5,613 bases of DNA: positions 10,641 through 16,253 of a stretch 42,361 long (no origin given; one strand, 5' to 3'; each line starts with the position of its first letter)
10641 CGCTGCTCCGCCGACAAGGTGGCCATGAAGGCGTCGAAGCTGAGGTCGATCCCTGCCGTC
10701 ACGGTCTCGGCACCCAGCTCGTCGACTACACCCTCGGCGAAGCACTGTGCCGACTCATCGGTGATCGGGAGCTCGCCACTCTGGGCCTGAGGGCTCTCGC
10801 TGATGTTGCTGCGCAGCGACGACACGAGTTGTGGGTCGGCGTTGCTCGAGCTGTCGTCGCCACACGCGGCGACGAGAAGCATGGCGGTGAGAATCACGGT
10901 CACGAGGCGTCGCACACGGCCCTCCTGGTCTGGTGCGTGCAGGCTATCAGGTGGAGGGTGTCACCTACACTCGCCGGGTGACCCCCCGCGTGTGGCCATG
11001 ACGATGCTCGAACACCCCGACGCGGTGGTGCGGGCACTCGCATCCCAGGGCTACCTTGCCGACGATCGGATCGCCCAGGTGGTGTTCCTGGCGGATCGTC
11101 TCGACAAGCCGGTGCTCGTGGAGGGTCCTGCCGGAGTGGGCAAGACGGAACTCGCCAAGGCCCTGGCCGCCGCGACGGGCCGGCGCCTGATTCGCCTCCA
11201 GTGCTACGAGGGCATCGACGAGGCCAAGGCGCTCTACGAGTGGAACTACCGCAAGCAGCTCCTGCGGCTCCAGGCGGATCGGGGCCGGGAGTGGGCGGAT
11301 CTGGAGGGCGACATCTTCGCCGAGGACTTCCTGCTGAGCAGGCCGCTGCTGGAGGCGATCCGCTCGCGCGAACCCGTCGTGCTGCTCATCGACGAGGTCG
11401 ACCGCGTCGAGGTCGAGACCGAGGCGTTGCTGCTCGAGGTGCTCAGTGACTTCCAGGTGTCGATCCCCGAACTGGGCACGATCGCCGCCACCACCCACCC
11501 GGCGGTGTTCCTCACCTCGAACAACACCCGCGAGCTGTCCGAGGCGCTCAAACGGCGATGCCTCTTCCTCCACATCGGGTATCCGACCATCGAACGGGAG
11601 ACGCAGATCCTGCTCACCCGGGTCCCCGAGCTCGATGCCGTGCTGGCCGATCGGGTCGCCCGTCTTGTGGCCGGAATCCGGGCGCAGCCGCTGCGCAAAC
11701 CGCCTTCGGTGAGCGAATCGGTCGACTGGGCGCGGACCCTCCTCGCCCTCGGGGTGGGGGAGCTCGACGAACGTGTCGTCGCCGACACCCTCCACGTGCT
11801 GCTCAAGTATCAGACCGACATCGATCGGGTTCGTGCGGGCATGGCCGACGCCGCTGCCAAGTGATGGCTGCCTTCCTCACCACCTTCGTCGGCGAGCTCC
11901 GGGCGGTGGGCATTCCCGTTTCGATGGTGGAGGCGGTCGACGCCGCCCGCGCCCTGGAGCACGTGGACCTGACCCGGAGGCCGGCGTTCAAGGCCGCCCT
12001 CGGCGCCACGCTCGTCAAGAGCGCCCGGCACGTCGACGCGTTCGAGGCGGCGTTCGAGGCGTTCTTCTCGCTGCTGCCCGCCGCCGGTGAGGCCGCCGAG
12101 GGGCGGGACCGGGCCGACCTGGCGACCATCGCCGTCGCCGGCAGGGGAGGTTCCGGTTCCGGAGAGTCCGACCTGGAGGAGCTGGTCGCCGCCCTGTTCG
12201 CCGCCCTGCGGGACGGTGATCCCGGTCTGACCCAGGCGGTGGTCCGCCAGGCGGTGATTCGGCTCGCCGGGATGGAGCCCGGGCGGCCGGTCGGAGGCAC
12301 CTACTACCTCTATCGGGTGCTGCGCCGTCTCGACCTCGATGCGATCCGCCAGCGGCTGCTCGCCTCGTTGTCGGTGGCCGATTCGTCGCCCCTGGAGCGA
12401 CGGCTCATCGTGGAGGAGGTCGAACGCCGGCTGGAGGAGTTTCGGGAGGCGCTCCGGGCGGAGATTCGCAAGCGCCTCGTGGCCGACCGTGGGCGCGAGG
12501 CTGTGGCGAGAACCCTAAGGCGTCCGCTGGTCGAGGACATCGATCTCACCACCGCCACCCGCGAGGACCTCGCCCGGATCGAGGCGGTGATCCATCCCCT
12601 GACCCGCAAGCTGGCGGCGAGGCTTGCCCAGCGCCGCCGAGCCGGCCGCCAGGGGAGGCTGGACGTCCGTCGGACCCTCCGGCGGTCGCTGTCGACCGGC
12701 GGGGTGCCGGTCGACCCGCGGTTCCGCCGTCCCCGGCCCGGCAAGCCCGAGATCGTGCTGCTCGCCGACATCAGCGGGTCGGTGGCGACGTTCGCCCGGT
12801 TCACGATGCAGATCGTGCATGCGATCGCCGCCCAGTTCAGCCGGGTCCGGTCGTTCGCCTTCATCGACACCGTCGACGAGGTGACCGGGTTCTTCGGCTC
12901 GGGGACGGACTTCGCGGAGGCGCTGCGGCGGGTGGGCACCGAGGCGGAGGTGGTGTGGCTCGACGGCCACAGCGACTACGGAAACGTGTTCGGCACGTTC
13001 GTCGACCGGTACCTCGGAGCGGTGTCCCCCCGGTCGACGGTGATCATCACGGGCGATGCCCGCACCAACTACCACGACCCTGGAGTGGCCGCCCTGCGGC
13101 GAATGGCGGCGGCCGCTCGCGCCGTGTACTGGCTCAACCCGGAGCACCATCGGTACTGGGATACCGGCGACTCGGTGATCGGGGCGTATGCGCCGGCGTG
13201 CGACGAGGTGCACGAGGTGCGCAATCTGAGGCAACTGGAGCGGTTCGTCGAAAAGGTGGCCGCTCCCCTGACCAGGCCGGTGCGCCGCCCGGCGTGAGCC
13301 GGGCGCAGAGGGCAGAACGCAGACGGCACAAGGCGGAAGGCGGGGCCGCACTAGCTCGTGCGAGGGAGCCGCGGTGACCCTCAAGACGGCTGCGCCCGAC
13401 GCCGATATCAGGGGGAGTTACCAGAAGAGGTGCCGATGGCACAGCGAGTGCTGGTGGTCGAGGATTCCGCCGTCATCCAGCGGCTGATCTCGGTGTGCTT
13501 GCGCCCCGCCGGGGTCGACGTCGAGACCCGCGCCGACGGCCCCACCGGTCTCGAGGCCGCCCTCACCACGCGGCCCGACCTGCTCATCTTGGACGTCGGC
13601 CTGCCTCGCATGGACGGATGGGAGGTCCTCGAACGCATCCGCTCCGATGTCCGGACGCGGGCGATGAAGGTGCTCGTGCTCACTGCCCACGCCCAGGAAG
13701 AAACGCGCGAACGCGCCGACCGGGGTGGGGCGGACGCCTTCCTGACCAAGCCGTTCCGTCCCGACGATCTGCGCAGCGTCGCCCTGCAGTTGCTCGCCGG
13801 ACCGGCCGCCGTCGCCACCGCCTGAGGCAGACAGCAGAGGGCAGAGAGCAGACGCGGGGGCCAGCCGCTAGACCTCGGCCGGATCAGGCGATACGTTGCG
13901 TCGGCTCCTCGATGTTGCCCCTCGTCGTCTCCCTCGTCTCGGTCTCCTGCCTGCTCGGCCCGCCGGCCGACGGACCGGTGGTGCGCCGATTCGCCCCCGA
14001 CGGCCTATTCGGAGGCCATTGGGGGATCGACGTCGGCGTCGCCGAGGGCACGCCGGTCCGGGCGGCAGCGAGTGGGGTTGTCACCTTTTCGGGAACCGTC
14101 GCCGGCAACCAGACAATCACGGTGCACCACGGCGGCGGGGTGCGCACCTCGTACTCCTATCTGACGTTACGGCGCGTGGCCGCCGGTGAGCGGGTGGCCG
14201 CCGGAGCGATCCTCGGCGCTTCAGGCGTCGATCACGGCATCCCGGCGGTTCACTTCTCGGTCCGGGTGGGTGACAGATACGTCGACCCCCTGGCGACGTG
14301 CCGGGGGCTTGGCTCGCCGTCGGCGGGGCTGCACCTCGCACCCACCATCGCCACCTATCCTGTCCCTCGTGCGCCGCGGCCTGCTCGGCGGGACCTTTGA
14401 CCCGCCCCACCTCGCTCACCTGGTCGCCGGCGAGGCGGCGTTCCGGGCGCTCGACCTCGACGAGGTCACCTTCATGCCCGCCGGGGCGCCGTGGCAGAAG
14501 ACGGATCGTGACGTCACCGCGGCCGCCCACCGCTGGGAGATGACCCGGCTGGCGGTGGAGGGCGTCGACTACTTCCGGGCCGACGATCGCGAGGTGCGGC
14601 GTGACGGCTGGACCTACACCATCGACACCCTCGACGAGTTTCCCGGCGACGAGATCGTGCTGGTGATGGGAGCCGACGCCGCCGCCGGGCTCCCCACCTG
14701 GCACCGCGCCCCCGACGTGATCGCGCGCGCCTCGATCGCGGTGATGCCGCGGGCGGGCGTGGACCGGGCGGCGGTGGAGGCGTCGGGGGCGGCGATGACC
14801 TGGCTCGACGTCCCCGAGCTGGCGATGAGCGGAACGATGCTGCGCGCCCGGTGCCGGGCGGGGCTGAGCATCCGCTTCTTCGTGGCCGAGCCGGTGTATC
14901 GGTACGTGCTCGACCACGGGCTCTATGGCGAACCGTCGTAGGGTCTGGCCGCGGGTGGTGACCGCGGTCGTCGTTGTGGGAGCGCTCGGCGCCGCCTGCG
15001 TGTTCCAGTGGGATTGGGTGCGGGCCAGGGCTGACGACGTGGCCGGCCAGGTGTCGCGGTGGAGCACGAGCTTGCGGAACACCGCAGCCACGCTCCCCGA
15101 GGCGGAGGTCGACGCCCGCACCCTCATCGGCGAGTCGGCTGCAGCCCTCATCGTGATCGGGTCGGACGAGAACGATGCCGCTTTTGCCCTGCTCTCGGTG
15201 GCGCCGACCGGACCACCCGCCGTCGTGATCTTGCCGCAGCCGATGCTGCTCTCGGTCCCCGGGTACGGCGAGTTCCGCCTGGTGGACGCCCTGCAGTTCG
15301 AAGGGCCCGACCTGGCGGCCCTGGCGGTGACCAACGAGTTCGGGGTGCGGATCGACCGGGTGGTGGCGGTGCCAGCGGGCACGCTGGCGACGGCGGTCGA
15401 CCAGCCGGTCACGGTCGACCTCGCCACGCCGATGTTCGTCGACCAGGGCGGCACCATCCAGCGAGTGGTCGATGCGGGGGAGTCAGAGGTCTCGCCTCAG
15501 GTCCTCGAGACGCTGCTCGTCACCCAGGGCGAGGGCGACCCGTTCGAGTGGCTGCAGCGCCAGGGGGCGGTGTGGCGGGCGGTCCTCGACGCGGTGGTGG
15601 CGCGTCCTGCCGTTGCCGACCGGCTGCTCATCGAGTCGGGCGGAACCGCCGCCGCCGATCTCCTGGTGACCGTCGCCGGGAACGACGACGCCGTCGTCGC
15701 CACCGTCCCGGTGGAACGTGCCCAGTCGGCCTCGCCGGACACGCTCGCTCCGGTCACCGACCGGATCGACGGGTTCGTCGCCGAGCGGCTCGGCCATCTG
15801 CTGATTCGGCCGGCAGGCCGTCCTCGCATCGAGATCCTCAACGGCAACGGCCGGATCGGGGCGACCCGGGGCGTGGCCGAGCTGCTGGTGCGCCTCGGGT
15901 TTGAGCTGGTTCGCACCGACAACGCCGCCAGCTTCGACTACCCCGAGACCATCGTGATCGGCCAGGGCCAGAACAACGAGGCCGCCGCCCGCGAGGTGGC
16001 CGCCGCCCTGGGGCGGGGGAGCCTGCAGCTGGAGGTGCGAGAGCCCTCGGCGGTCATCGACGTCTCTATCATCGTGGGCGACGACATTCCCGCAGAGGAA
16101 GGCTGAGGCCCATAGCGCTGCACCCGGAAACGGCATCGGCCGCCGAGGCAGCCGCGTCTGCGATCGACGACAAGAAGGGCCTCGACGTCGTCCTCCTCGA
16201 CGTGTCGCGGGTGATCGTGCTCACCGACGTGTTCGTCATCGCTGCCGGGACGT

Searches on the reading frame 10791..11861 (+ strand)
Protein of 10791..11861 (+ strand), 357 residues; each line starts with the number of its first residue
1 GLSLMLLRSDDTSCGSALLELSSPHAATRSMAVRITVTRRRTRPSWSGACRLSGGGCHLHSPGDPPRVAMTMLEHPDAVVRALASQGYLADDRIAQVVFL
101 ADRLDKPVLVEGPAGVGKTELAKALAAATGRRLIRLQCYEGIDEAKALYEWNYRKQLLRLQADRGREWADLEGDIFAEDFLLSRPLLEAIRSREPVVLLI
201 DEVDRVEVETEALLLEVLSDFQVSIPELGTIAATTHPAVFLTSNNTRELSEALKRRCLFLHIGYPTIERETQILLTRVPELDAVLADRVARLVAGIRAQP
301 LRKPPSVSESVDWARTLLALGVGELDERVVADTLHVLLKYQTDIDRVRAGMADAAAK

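Call 9: search_protein_families(library=pfam, proteins=[window:10791-11861:+], max_evalue=0.001)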
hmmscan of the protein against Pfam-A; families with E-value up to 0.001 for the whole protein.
window:10791-11861:+ (357 aa): 10 families
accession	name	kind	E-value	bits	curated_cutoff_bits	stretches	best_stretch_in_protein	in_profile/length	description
PF07728.20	AAA_5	-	1.3e-13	51.6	22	1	107-257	1-139/139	AAA domain (dynein-related subfamily)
PF00004.35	AAA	-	9.3e-13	49.2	21.2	1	108-256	1-122/131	ATPase family associated with various cellular activities (AAA)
PF07724.20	AAA_2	-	5.9e-08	33.4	27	1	108-251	6-131/166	AAA domain (Cdc48 subfamily)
PF13191.12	AAA_16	-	1.3e-07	32.8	32.6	1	106-219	25-157/167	AAA ATPase domain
PF13401.12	AAA_22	-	9e-07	29.7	27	1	106-216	6-106/130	AAA domain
PF07726.17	AAA_3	-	3.3e-06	27.4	27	0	108-139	2-33/131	ATPase family associated with various cellular activities (AAA)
PF05496.18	RuvB_N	-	1.7e-05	25.1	27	0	196-225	86-115/159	Holliday junction DNA helicase RuvB P-loop domain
PF00158.32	Sigma54_activat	-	0.00026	21.2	20.2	0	102-132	19-49/168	Sigma-54 interaction domain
PF12774.13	AAA_6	-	0.00034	20.1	25.2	1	104-144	31-71/327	Hydrolytic ATP binding site of dynein motor region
PF13238.12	AAA_18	-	0.00076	20.4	29.4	0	108-211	1-88/128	AAA domain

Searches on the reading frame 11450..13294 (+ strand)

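Call 9: search_protein_families(library=pfam, proteins=[window:11450-13294:+], max_evalue=0.001)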
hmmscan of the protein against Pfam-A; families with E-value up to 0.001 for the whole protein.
window:11450-13294:+ (615 aa): 1 family
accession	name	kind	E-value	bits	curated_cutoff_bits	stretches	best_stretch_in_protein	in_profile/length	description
PF05762.20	VWA_CoxE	-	9.8e-47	159.6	26.4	1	386-597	6-220/222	VWA domain containing CoxE-like protein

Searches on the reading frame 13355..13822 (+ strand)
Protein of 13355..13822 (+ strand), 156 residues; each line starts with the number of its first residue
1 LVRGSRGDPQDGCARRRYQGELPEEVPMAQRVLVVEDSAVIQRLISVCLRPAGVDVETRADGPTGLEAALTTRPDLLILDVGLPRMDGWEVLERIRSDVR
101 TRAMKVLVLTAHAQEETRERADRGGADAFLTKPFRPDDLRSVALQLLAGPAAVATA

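Call 9: search_protein_families(library=pfam, proteins=[window:13355-13822:+], max_evalue=0.001)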
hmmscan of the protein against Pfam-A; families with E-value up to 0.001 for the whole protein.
window:13355-13822:+ (156 aa): 1 family
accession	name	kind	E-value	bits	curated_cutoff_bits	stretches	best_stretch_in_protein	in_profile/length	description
PF00072.30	Response_reg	-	2.9e-25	89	30.2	1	32-141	1-108/111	Response regulator receiver domain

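Call 34: search_protein_families(library=ncbifam, proteins=[window:13355-13822:+], max_evalue=0.01)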
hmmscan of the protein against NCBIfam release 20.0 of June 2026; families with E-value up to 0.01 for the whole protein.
window:13355-13822:+ (156 aa): 96 families (the best 25 are shown)
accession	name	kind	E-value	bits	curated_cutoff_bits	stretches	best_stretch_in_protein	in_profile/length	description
TIGR02154.1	PhoB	equivalog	3.2e-20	72.4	296.2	1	28-139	1-112/226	phosphate regulon transcriptional regulator PhoB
NF045944.1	ResRegRpaBCyano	equivalog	9.9e-19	67.6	330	1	33-141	1-106/229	response regulator transcription factor RpaB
TIGR01387.1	cztR_silR_copR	subfamily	2.3e-18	66.7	279.2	1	32-139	1-106/218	heavy metal response regulator transcription factor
NF007135.0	PRK09581.1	equivalog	2.3e-18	66.3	474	1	28-135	1-108/457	PleD family two-component system response regulator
NF041733.1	resp_reg_CseB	equivalog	3.9e-18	65.7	350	1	31-135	2-103/228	two-component system response regulator CseB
NF012227.0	AdeR_RR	equivalog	9.1e-18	64.6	340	1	30-139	12-118/239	efflux system response regulator transcription factor AdeR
NF045991.1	RespRegCtrARhodob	equivalog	8.1e-17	61.7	350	1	31-139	2-108/224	response regulator transcription factor CtrA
NF040689.1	MtrAB_MtrA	equivalog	8.2e-17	61.3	300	1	32-139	1-105/219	MtrAB system response regulator MtrA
NF008469.0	PRK11361.1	equivalog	1.4e-16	60.2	714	1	29-142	4-115/461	acetoacetate metabolism transcriptional regulator AtoC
NF007546.0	PRK10161.1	equivalog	1.5e-16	60.6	471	1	28-140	1-113/229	phosphate response regulator transcription factor PhoB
NF008296.0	PRK11083.1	equivalog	2.6e-16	59.7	273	1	29-140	3-111/228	two-component system response regulator CreB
NF041866.1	EpsW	equivalog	3e-16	59.2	200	1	29-148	5-126/131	exopolysaccharide biosynthesis response regulator EpsW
NF012023.0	PRK15479.1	equivalog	3.9e-16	59.3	337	1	31-141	2-110/224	transcriptional regulator TctD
NF008567.0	PRK11517.1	equivalog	5.9e-16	58.5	353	1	31-139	2-107/223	response regulator transcription factor HprR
NF007820.0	PRK10529.1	equivalog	1.1e-15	57.6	325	1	31-140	3-109/225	two-component system response regulator KdpE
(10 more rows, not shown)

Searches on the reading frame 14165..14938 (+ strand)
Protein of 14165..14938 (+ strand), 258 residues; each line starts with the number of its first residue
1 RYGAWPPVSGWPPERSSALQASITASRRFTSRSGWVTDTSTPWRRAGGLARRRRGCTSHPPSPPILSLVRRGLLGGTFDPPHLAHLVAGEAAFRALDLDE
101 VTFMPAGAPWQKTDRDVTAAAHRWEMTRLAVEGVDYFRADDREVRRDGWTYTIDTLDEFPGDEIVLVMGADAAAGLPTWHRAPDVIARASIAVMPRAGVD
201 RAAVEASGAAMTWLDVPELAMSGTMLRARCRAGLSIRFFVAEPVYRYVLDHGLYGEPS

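Call 9: search_protein_families(library=pfam, proteins=[window:14165-14938:+], max_evalue=0.001)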
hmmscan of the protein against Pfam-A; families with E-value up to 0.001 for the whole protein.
window:14165-14938:+ (258 aa): 1 family
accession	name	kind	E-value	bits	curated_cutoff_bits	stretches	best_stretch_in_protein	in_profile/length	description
PF01467.32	CTP_transf_like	-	4.2e-19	69.5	21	1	73-229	1-133/133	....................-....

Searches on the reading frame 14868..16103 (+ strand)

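Call 9: search_protein_families(library=pfam, proteins=[window:14868-16103:+], max_evalue=0.001)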
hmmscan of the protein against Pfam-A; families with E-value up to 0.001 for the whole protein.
window:14868-16103:+ (412 aa): 1 family
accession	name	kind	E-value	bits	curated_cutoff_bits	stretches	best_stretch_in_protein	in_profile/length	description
PF13399.11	LytR_C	-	8.2e-13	49.5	22.2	1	320-406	3-85/86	LytR cell envelope-related transcriptional attenuator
